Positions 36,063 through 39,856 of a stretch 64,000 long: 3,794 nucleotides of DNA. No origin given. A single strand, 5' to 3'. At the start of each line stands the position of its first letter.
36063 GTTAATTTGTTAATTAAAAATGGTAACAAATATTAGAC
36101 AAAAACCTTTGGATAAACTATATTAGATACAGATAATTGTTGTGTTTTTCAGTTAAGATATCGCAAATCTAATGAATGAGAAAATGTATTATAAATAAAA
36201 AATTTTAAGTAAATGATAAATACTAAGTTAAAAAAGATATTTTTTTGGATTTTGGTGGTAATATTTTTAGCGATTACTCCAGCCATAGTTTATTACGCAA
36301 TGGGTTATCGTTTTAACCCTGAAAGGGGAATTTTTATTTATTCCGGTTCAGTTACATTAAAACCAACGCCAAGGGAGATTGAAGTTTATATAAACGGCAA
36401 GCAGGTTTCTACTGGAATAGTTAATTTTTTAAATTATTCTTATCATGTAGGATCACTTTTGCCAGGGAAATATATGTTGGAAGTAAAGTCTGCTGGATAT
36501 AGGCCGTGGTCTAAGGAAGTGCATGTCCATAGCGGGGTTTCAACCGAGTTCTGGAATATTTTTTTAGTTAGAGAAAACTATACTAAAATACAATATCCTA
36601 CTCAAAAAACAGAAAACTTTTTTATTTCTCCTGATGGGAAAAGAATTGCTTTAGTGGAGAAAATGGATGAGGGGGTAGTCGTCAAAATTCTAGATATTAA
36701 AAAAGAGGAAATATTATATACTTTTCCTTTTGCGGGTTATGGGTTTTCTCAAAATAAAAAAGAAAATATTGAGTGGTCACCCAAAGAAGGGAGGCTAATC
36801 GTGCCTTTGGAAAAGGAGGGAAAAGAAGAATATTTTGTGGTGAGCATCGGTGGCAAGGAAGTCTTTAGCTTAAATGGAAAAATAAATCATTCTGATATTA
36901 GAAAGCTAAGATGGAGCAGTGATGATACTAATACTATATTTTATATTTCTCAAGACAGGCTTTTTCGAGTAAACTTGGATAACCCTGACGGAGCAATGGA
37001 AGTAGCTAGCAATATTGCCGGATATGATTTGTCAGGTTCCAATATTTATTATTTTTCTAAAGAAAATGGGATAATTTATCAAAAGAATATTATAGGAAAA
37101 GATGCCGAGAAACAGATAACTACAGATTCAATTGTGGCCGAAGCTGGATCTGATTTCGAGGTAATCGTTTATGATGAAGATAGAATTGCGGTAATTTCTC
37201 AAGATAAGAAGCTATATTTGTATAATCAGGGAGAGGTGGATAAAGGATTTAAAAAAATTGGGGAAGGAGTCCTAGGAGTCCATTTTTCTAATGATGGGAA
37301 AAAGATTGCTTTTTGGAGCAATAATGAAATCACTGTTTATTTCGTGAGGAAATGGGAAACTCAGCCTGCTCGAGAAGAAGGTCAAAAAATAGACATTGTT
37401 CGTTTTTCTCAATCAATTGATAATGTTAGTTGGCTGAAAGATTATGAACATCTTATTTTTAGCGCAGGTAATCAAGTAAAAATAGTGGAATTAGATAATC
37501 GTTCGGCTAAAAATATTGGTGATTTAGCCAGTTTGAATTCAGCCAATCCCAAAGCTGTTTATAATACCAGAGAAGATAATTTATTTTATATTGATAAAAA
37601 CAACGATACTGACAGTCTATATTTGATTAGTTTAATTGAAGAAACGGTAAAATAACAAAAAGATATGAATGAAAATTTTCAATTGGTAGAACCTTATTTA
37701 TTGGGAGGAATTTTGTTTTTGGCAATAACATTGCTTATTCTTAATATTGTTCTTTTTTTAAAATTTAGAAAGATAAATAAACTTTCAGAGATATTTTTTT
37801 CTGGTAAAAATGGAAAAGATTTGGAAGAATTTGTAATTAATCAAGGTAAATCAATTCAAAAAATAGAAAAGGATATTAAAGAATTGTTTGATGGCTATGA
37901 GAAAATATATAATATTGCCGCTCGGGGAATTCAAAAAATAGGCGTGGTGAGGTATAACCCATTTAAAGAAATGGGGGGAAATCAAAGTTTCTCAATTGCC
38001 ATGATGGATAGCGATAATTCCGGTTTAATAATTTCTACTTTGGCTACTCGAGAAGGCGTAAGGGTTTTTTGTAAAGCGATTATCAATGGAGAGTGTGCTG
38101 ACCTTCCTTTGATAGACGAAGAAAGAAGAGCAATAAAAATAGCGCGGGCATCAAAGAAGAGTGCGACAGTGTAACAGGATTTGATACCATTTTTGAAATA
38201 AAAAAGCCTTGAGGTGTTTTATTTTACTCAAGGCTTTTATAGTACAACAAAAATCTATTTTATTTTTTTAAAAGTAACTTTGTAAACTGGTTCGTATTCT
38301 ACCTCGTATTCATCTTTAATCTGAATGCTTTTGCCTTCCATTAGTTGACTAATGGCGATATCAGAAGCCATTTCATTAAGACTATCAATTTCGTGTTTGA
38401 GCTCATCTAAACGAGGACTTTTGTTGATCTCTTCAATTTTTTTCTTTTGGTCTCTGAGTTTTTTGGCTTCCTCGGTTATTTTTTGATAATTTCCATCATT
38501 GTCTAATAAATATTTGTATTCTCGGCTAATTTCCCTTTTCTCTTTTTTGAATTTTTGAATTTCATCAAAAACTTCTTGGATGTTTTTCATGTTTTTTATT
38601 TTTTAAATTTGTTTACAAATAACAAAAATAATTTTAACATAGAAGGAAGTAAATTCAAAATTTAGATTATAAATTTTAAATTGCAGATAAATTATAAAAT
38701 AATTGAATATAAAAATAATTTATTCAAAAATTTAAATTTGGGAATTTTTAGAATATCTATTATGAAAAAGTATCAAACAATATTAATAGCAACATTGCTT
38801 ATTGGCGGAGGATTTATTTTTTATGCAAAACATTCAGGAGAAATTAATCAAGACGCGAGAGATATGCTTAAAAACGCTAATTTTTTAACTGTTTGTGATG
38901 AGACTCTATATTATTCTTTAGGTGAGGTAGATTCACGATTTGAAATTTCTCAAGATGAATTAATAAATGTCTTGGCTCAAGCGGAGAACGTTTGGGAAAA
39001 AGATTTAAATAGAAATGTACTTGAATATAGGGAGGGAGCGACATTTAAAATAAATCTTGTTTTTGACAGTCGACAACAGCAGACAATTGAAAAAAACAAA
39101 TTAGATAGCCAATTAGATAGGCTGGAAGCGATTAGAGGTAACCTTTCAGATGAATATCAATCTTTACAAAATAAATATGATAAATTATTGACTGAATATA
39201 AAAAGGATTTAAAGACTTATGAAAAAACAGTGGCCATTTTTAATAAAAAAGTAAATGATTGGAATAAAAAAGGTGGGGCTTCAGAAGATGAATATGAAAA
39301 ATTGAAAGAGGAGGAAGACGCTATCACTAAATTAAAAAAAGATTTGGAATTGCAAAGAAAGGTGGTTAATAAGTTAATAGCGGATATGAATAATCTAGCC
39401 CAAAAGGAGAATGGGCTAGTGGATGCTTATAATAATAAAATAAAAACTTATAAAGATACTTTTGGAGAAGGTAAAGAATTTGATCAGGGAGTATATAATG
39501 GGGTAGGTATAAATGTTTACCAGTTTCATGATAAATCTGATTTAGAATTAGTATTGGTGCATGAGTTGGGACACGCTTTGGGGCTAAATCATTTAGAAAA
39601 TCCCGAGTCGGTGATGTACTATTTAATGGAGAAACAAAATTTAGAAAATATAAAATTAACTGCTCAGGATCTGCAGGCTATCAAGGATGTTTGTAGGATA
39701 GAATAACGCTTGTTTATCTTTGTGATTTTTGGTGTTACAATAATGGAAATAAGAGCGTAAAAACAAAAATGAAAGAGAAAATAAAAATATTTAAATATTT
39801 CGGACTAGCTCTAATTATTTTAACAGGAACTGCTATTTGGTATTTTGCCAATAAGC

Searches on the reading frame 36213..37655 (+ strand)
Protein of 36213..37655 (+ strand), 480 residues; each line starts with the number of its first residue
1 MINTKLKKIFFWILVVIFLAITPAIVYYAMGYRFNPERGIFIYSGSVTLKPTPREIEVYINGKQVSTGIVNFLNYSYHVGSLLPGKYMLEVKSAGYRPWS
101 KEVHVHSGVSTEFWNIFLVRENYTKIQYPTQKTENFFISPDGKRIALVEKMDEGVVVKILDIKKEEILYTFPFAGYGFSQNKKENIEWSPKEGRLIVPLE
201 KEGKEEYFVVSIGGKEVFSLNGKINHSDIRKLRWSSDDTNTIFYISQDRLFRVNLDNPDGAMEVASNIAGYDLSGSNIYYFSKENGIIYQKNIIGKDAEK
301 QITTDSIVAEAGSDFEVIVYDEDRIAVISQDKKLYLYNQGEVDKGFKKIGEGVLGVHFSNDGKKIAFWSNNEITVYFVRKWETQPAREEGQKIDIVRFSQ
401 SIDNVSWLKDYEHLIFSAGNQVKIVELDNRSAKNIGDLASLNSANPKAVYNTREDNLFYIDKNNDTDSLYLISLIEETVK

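Call 63: search_protein_families(library=pfam, max_evalue=0.00001, proteins=[window:36213-37655:+])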
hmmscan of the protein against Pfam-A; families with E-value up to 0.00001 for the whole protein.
window:36213-37655:+ (480 aa): 1 family
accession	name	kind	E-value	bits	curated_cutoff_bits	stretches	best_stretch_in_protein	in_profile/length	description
PF25174.1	Beta-prop_THOC3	-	8.9e-09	35.2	305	0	323-426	60-157/272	THOC3 beta-propeller domain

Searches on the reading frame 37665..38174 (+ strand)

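Call 83: search_protein_families(library=pfam, max_evalue=0.001, proteins=[window:37665-38174:+])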
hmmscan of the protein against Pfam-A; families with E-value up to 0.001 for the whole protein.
window:37665-38174:+ (169 aa): 1 family
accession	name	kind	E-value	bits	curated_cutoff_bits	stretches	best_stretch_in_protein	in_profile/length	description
PF14584.11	DUF4446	-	9.7e-39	133.2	27.4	1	12-160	2-149/150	Protein of unknown function (DUF4446)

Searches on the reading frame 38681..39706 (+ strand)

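Call 63: search_protein_families(library=pfam, max_evalue=0.00001, proteins=[window:38681-39706:+])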
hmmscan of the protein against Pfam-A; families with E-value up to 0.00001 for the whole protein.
window:38681-39706:+ (341 aa): 1 family
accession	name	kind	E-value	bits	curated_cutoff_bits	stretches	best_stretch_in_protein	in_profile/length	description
PF00413.30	Peptidase_M10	-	2.6e-13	50.6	24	1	183-336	102-156/159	Matrixin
